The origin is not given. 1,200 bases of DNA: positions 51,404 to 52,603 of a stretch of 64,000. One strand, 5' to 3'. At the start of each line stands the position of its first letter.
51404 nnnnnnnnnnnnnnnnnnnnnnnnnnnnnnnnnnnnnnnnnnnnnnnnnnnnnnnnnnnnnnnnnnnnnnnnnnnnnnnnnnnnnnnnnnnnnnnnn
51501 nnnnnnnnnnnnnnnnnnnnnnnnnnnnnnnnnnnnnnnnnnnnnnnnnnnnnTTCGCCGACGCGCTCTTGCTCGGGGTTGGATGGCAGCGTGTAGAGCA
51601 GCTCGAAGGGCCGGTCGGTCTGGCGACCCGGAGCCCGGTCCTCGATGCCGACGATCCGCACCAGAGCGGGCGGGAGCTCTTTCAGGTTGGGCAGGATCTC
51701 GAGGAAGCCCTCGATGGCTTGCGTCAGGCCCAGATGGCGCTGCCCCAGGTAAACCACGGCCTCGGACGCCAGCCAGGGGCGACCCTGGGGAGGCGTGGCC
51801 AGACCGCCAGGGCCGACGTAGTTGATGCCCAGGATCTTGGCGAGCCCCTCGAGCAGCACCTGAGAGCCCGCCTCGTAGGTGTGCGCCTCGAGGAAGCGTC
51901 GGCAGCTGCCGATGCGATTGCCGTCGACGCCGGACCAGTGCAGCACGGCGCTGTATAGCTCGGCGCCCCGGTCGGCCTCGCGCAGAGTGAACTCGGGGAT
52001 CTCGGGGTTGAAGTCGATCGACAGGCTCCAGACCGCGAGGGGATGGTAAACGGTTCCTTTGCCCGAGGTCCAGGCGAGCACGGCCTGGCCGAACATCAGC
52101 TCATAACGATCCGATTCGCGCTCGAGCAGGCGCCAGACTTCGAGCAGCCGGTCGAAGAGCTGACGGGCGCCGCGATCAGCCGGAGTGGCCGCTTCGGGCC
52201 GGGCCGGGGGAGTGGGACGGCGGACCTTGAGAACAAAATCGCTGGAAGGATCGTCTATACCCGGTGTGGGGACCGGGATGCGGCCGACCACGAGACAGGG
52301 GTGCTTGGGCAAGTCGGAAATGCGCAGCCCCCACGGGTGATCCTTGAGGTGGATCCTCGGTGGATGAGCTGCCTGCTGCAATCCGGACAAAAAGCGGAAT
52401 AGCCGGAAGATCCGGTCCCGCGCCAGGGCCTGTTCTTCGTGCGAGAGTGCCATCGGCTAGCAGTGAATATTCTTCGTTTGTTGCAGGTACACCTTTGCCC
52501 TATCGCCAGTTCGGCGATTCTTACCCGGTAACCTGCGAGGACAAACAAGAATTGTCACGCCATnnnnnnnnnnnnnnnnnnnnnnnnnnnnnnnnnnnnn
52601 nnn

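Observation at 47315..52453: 1712-aa DUF4011 / Upf1-like SF1 helicase fused to a DUF559-type endonuclease: a Mokosh-like helicase-nuclease architecture with a different nuclease.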

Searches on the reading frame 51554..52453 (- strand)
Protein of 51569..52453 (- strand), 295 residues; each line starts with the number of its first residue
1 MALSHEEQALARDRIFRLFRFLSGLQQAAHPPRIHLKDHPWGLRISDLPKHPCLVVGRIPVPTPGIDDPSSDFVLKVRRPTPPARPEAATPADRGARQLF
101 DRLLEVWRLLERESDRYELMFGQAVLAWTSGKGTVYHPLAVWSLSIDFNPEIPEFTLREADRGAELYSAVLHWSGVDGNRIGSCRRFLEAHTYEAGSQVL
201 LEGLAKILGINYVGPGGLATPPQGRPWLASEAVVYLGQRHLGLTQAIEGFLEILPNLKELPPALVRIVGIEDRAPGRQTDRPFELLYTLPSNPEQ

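Call 26: search_protein_families(library=pfam, proteins=[window:51569-52453:-], max_evalue=10)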
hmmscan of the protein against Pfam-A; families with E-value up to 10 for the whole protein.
seq(295 aa): 0 families

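Call 49: predict_structure(alignment_id=A3)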
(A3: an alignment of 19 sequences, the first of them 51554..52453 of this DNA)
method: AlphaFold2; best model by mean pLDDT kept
length: 300 residues; sequences in the alignment: 19
mean_pLDDT: 83.4   pTM: 0.75
mean pLDDT of the five models: 83.4, 83.3, 82.3, 82.2, 80.0
residues with pLDDT >= 90: 120; 70-90: 127; 50-70: 37; < 50: 16
segments of 3 or more residues with pLDDT < 50: 60-67, 277-282
pLDDT, mean of each block of 10 residues (from residue 1): 84 92 86 89 93 84 49 91 88 96 97 94 88 88 94 94 87 88 89 68 90 69 82 90 82 87 86 53 52 70
secondary structure, 60 per line:
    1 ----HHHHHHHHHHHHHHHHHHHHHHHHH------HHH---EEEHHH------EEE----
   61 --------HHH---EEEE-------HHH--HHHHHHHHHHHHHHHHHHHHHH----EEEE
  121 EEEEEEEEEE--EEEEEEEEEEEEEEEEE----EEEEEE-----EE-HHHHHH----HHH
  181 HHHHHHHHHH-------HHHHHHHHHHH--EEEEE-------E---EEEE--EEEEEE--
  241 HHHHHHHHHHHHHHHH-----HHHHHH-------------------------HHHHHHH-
elements in order: H5-29 E42-44 E54-56 E75-78 H91-112 E117-130 E133-149 E154-159 H168-173 H178-190 H198-208 E211-215 E227-230 E233-238 H241-256 H262-267 H293-299

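Call 52: search_protein_representatives(alignment_id=A3)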
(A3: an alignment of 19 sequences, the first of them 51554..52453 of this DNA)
Query: 19 sequences, 367 profile positions. Proteins with E-value up to 0.001 (for the whole library): 2588; up to 1e-10: 1787; up to 1e-30: 646. The best 150 are listed.
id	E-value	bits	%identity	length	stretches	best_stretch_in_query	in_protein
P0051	9.1e-140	482.1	-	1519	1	1-367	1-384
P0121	3.8e-137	473.5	-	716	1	1-366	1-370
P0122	2.5e-136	470.8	-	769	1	1-366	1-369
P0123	3.2e-136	470.5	-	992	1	1-366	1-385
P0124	5.9e-132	456.4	-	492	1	5-367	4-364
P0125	2.5e-129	447.8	-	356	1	1-338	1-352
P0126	4.0e-125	434.0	-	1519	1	4-367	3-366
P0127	1.2e-122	425.8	-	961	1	10-367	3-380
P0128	2.3e-122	424.9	-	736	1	1-367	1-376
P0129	8.0e-121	419.8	-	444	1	6-367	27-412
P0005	1.2e-117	409.3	-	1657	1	5-366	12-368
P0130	2.7e-117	408.2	-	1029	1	8-366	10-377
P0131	3.8e-117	407.7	-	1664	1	1-367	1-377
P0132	4.3e-117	407.5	-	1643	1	8-367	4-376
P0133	3.4e-116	404.6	-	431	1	6-367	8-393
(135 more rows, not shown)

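Call 89: fold_search(model_id=the predicted structure, library=pdb)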
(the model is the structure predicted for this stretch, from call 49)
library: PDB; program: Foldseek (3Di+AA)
matches with E <= 10: 696; with E <= 0.001: 0
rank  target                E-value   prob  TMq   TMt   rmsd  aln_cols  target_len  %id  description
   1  9qdq_A                7.7e-02  0.06  0.07  0.04  23.7       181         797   12  Cryo-EM structure of Upf1-Nmd4-Ebs1 in complex with RNA (released 2025-10-22)
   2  3b6u_B                7.7e-02  0.04  0.09  0.09  20.8       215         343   12  Crystal structure of the motor domain of human kinesin family member 3B in complex with ADP (released 2007-11-13)
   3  3b6u_A                9.8e-02  0.08  0.09  0.09  17.3       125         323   10  Crystal structure of the motor domain of human kinesin family member 3B in complex with ADP (released 2007-11-13)
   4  3v9w_B                2.1e-01  0.06  0.10  0.13  16.3       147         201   14  Crystal structure of RNase T in complex with a preferred ssDNA (TTA) with two Mg in the active site (released 2012-07-11)
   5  3v9x_C                2.3e-01  0.07  0.11  0.15  15.0       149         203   12  Crystal structure of RNase T in complex with a preferred ssDNA (AAA) with two Mg in the active site (released 2012-07-11)
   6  3ngy_B                2.6e-01  0.07  0.12  0.16  15.1       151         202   12  Crystal structure of RNase T (E92G mutant) (released 2011-02-16)
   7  3nh0_A                2.6e-01  0.06  0.11  0.14  15.4       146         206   11  Crystal structure of RNase T in complex with a non-preferred ssDNA (AAC) (released 2011-02-16)
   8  4uxs_C                2.6e-01  0.02  0.09  0.08  21.1       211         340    9  Conserved mechanisms of microtubule-stimulated ADP release, ATP binding, and force generation in transport kinesins (released 2014-09-24)
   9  7lff_B                2.7e-01  0.03  0.10  0.10  17.3       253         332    9  Crystal structure of the Candida albicans kinesin-8 motor domain (released 2022-02-09)
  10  3nh2_B                2.9e-01  0.06  0.11  0.14  16.2       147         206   13  Crystal structure of RNase T in complex with a stem DNA with a 3' overhang (released 2011-02-16)
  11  3va0_A                3.3e-01  0.06  0.11  0.14  16.2       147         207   13  Crystal structure of RNase T in complex with a di-nucleotide product (GG) with one Mg in the active site (released 2012-07-11)
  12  3v9w_A                3.3e-01  0.05  0.11  0.15  15.9       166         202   12  Crystal structure of RNase T in complex with a preferred ssDNA (TTA) with two Mg in the active site (released 2012-07-11)
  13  6tle_A                3.5e-01  0.06  0.15  0.15  14.6       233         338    8  Human Eg5 motor domain mutant E344K (released 2021-06-30)
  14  3nh1_D                3.7e-01  0.06  0.11  0.15  15.1       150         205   12  Crystal structure of RNase T in complex with a preferred ssDNA (TAGG) with two Mg in the active site (released 2011-02-16)
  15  3zcw                  3.9e-01  0.04  0.14  0.13  15.2       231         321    9  Eg5 - New allosteric binding site (released 2013-01-23)
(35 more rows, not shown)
